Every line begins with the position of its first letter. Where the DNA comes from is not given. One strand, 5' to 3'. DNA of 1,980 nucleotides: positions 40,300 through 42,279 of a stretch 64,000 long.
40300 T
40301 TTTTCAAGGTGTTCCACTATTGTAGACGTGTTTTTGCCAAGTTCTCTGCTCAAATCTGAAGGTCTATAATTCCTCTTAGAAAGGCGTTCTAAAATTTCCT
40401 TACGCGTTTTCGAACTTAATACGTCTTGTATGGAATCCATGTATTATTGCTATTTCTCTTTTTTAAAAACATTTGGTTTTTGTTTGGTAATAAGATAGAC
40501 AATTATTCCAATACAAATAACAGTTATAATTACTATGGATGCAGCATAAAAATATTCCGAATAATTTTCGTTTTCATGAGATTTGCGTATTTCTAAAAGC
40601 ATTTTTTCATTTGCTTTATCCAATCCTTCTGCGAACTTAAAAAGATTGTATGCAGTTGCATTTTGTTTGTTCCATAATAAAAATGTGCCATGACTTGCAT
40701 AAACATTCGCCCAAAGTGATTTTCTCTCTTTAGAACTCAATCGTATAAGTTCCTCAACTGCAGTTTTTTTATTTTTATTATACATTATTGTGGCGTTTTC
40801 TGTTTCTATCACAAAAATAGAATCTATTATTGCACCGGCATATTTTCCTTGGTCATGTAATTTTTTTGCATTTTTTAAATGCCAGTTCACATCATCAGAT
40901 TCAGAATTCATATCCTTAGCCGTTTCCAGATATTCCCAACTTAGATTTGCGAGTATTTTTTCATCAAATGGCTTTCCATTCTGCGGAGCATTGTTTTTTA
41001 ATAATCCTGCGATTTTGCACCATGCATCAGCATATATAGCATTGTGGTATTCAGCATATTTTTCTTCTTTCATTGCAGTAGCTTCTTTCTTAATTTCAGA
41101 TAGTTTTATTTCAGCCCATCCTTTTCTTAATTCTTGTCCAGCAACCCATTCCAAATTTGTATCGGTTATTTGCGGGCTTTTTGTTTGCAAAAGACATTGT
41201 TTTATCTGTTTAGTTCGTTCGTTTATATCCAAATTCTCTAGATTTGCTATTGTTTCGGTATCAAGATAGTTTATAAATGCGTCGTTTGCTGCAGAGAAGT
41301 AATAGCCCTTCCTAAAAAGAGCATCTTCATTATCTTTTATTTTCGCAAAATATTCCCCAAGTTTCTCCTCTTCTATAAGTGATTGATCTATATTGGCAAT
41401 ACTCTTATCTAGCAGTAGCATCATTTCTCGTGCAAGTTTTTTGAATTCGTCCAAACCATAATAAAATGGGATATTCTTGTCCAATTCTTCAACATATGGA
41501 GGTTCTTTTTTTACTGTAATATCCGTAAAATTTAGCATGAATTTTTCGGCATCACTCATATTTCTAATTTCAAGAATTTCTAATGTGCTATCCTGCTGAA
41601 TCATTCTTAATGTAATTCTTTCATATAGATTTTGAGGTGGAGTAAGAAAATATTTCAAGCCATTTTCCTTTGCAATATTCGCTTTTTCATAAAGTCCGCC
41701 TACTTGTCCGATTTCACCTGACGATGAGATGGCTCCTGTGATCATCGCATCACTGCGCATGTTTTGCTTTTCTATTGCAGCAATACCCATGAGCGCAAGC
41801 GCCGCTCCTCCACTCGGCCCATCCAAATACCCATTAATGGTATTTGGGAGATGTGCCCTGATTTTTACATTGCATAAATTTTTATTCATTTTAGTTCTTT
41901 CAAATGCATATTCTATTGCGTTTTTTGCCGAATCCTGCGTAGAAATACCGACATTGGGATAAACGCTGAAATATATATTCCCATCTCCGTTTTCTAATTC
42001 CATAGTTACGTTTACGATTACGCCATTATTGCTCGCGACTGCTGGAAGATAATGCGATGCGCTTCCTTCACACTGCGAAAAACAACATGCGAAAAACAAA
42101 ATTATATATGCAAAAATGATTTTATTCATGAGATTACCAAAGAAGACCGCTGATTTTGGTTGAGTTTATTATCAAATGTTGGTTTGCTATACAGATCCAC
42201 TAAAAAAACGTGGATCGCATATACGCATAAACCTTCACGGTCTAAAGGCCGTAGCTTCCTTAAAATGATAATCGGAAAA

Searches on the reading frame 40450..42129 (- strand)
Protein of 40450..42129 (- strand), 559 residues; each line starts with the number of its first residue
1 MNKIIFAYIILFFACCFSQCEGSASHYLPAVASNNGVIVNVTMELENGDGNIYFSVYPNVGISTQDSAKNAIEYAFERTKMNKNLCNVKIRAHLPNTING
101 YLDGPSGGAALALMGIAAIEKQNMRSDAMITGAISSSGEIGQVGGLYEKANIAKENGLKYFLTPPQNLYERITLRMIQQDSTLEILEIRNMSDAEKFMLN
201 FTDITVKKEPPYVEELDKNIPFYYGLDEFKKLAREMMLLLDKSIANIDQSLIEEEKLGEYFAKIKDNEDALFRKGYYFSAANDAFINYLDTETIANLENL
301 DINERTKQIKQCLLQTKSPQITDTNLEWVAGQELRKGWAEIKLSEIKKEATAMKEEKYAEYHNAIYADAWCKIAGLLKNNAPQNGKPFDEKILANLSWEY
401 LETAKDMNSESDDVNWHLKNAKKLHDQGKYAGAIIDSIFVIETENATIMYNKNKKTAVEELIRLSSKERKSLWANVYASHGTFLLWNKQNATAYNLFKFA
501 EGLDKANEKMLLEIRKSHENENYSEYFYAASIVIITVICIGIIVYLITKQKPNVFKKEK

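Call 25: search_protein_families(library=pfam, proteins=[window:40450-42129:-], max_evalue=0.001)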
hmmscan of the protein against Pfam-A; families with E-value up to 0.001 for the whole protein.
window:40450-42129:- (559 aa): 1 family
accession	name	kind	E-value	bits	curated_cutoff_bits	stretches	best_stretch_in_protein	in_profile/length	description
PF05362.19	Lon_C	-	2.2e-10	40.9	21.1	1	55-170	57-175/205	Lon protease (S16) C-terminal proteolytic domain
